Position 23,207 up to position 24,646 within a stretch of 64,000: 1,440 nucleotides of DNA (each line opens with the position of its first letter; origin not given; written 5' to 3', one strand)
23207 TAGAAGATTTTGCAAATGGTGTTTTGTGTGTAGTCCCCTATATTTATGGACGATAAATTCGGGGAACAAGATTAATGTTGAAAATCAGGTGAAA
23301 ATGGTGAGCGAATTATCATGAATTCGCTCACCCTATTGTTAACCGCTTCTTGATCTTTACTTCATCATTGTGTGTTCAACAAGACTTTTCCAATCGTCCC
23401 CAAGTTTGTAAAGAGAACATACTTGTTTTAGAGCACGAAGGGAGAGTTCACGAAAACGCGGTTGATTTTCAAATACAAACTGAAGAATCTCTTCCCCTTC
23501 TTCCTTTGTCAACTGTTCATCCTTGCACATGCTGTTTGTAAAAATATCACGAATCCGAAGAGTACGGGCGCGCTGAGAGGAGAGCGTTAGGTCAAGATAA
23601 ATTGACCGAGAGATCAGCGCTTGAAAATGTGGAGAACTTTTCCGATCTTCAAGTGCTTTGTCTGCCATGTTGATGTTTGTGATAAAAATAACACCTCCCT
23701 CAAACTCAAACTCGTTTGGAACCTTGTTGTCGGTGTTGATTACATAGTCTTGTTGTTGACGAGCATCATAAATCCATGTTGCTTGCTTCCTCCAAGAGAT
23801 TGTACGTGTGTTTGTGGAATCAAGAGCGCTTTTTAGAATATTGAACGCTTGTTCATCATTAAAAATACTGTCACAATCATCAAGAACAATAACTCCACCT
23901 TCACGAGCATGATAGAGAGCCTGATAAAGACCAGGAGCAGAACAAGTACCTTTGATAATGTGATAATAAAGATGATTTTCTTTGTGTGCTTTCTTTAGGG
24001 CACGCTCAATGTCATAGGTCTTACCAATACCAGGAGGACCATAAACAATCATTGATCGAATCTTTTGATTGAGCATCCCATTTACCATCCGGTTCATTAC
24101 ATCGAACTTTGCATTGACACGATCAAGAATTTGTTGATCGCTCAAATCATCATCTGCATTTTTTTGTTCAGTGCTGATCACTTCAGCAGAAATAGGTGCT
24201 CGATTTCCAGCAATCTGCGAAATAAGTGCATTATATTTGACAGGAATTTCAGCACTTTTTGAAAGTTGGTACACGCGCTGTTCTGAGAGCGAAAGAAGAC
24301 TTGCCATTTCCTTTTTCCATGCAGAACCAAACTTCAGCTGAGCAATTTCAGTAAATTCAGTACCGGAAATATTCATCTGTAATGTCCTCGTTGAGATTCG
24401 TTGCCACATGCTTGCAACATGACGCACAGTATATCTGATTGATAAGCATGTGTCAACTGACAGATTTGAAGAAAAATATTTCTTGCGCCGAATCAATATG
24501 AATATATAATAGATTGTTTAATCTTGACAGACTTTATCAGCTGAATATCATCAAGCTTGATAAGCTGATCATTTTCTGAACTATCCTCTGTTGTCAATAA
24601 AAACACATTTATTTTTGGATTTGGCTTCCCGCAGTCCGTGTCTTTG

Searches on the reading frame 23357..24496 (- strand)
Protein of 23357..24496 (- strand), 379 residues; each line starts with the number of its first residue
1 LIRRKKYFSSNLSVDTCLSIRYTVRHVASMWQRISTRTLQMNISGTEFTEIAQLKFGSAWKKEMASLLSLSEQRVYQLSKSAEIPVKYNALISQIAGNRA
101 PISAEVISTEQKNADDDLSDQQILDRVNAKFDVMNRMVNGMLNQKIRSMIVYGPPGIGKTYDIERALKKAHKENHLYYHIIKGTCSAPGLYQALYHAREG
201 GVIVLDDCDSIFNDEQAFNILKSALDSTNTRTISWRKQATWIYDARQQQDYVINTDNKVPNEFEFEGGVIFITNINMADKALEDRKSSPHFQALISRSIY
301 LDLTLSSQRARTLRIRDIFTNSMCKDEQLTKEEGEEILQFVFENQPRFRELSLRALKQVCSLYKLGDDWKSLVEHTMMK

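Call 8: search_protein_families(library=phrogs, proteins=[window:23357-24496:-], max_evalue=0.00001)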
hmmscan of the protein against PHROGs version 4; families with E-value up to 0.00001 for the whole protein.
window:23357-24496:- (379 aa): 1 family
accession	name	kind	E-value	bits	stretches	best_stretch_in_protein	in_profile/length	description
phrog_1250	-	unknown function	5.3e-82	276.4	1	58-379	10-327/327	unknown function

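Call 9: search_protein_families(library=pfam, proteins=[window:23357-24496:-], max_evalue=0.00001)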
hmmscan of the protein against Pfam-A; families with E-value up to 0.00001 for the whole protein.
window:23357-24496:- (379 aa): 0 families
